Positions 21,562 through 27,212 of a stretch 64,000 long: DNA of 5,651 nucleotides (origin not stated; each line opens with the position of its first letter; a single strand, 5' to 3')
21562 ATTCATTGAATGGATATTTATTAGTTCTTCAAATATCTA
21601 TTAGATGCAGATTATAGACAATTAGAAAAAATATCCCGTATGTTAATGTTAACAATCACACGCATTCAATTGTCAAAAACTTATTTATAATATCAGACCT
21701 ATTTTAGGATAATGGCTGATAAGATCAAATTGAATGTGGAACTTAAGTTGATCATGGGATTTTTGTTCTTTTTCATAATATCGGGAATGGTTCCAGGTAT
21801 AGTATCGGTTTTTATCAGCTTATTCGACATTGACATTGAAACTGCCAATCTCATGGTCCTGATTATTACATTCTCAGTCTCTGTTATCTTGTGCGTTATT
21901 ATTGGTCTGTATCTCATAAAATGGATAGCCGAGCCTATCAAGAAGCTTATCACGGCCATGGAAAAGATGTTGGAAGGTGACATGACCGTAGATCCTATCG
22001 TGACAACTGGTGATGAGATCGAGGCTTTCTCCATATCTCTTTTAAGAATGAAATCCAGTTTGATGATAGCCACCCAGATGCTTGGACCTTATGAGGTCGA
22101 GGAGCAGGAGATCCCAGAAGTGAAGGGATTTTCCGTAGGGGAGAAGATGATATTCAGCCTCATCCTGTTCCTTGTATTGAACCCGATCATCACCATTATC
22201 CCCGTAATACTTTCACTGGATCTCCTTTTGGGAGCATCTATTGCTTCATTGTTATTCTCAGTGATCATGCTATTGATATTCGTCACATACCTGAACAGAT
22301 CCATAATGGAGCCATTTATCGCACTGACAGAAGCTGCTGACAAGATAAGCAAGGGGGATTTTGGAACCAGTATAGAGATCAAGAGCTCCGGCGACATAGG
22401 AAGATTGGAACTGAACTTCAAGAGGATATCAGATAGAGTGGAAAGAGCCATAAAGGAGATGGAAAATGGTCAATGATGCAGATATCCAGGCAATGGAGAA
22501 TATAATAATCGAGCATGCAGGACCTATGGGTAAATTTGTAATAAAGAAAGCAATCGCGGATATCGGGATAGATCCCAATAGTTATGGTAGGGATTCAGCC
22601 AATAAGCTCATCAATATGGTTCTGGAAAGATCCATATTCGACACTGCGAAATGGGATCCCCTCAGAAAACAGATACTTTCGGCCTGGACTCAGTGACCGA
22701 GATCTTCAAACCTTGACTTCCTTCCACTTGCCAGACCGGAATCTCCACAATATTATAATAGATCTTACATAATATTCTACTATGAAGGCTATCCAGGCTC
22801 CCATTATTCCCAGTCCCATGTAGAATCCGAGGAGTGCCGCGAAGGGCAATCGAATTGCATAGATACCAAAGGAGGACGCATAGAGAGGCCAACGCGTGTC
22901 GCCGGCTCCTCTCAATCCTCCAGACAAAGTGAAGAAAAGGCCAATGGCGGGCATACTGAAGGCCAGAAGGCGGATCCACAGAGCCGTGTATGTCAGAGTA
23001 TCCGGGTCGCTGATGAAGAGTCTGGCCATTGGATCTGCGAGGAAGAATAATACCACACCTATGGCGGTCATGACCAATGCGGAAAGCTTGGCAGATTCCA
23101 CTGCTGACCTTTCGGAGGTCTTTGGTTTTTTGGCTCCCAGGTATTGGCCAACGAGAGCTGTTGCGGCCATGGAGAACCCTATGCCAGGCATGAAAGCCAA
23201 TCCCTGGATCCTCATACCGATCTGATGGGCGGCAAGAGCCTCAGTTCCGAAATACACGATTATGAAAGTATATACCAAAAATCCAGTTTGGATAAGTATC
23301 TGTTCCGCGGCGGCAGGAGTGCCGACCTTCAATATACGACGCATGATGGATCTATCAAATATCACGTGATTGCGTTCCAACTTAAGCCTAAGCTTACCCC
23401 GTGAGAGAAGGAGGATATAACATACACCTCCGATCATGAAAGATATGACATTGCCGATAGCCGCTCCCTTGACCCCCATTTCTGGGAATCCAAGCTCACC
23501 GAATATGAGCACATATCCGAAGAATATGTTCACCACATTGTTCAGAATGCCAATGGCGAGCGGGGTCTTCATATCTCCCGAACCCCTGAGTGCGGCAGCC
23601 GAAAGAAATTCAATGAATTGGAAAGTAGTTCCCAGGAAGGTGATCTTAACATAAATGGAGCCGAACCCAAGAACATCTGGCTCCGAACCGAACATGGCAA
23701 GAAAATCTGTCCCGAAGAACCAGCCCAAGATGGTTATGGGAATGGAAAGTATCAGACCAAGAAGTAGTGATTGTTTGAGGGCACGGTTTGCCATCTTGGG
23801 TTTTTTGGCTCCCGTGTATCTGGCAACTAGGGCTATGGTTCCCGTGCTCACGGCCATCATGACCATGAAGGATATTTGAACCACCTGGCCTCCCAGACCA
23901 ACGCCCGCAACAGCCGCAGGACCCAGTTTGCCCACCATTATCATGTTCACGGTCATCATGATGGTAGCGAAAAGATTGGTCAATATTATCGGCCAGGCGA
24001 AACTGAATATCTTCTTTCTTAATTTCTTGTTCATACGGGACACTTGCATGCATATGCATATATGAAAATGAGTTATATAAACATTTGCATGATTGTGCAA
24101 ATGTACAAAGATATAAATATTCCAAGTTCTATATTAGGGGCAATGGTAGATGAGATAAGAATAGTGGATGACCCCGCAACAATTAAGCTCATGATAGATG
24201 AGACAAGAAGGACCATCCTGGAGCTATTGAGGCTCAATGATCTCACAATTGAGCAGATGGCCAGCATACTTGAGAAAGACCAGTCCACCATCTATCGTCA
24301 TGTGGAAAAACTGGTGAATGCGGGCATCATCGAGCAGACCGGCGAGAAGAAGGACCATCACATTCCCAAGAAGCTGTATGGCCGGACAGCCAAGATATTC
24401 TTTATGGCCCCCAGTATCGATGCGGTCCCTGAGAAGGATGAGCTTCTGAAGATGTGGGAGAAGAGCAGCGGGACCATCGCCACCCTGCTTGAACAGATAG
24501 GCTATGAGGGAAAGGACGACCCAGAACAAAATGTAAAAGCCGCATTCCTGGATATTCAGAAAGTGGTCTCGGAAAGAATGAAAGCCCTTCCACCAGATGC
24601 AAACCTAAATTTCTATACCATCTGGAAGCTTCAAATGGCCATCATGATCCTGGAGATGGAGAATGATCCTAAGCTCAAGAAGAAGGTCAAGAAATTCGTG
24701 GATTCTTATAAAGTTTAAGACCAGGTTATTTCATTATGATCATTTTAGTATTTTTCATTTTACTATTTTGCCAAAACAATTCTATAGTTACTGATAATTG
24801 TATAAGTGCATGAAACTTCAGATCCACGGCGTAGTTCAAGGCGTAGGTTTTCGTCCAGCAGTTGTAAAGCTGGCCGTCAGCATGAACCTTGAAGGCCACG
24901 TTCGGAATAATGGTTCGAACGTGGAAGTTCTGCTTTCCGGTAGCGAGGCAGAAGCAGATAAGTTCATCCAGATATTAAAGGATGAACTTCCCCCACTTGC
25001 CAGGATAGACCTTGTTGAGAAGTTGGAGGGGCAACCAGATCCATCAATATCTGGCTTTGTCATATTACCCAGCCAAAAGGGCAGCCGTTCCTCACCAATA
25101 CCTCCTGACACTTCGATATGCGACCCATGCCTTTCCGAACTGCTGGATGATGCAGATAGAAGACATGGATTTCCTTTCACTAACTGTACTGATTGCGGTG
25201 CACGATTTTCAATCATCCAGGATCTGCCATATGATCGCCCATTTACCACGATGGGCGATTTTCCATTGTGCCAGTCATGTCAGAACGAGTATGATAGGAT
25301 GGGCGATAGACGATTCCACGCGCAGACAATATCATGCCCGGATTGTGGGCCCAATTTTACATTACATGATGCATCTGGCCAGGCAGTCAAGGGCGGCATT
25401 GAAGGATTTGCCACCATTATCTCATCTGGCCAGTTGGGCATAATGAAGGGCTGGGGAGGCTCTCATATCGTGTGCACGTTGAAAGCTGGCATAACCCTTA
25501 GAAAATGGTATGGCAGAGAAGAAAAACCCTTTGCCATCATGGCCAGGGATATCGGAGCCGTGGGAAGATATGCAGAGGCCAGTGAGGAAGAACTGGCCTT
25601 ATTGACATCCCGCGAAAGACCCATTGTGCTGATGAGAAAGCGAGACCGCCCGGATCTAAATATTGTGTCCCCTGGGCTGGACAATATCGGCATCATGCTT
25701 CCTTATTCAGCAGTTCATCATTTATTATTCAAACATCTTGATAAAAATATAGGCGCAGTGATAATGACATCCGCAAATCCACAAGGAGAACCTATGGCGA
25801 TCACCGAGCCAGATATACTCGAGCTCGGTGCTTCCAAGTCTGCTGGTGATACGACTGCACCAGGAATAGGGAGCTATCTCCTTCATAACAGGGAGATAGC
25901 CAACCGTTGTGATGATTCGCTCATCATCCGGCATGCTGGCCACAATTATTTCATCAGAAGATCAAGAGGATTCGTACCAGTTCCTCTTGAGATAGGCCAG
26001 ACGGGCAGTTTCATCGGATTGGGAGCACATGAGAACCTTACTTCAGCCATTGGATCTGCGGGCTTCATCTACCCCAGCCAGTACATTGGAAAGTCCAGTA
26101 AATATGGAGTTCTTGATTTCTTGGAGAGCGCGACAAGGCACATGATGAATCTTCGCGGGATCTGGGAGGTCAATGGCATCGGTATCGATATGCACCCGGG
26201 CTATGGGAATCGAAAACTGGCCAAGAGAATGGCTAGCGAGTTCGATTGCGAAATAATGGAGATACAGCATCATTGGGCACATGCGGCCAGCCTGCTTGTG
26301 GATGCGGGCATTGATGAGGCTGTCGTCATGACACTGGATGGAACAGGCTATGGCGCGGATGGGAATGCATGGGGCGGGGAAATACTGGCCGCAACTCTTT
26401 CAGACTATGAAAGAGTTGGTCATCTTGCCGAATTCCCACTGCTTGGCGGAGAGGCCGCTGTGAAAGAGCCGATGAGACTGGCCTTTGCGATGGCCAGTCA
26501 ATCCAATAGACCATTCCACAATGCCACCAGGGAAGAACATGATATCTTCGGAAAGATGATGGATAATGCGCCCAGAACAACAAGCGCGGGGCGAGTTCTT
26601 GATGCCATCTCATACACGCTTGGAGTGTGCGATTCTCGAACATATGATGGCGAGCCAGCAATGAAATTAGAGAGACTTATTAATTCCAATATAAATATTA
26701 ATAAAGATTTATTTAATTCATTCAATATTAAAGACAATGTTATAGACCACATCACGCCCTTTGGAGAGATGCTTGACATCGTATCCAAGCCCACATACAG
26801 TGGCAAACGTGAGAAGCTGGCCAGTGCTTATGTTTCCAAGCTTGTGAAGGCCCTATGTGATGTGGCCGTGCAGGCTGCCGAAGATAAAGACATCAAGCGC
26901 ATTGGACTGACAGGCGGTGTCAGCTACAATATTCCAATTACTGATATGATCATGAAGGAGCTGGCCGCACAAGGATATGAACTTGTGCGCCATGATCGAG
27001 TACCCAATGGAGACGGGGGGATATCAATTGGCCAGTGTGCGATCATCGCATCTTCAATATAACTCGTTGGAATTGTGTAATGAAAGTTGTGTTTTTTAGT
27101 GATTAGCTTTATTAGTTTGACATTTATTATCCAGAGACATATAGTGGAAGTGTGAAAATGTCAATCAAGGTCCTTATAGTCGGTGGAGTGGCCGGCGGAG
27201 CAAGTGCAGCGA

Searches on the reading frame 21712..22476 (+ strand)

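Call 22: search_protein_families(library=pfam, proteins=[window:21712-22476:+], max_evalue=0.00001)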
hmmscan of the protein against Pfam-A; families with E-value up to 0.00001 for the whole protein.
window:21712-22476:+ (254 aa): 1 family
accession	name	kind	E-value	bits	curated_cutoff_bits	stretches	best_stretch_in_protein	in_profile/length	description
PF00672.30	HAMP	-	5.4e-15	55.9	25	1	194-244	2-52/53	HAMP domain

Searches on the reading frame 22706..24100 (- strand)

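Call 22: search_protein_families(library=pfam, proteins=[window:22706-24100:-], max_evalue=0.00001)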
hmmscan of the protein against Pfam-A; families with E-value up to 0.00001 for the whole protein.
window:22706-24100:- (464 aa): 2 families
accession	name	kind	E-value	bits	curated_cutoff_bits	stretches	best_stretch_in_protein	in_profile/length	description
PF01554.23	MatE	-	4.8e-77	257.6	24.9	2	37-197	1-161/161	MatE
PF01943.22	Polysacc_synt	-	2.5e-07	30.9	28.2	0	24-66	200-242/274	Polysaccharide biosynthesis protein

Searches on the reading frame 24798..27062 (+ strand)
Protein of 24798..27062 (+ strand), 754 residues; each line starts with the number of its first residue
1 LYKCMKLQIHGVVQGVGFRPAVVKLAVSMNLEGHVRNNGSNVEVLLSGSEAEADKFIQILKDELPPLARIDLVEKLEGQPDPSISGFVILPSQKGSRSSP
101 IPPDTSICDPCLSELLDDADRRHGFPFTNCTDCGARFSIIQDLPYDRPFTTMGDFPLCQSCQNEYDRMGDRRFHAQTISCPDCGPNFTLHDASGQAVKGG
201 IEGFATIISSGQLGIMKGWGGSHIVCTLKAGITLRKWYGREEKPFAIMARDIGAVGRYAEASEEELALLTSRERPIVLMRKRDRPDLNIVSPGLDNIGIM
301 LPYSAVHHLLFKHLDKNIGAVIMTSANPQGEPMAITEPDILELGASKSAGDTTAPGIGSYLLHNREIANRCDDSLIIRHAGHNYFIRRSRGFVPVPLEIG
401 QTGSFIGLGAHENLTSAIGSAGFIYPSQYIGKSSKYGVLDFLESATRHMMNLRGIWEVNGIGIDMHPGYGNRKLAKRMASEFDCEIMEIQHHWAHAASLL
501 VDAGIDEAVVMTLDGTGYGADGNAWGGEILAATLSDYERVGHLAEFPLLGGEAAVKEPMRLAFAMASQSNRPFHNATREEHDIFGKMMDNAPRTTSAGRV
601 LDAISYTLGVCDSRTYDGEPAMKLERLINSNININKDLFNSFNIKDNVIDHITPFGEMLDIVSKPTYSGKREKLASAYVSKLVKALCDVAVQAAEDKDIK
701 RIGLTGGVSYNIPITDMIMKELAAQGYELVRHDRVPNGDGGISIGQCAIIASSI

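Call 22: search_protein_families(library=pfam, proteins=[window:24798-27062:+], max_evalue=0.00001)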
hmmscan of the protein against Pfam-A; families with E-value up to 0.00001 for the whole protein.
window:24798-27062:+ (754 aa): 5 families
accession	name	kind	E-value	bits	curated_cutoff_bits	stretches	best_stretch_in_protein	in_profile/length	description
PF22521.2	HypF_C_2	-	1.1e-60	205.8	27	1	511-746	2-241/241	Carbamoyltransferase, Kae1-like Domain, second subdomain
PF07503.17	zf-HYPF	-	1.4e-26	92.4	23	2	157-189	1-33/34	HypF finger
PF01300.24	Sua5_yciO_yrdC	-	1.4e-22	80.5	25.1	1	207-379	2-168/178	Telomere recombination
PF00708.24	Acylphosphatase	-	4.3e-19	69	22.5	1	6-89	2-85/85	Acylphosphatase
PF17788.7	HypF_C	-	1.2e-16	61.6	23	1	404-502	5-99/99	HypF Kae1-like domain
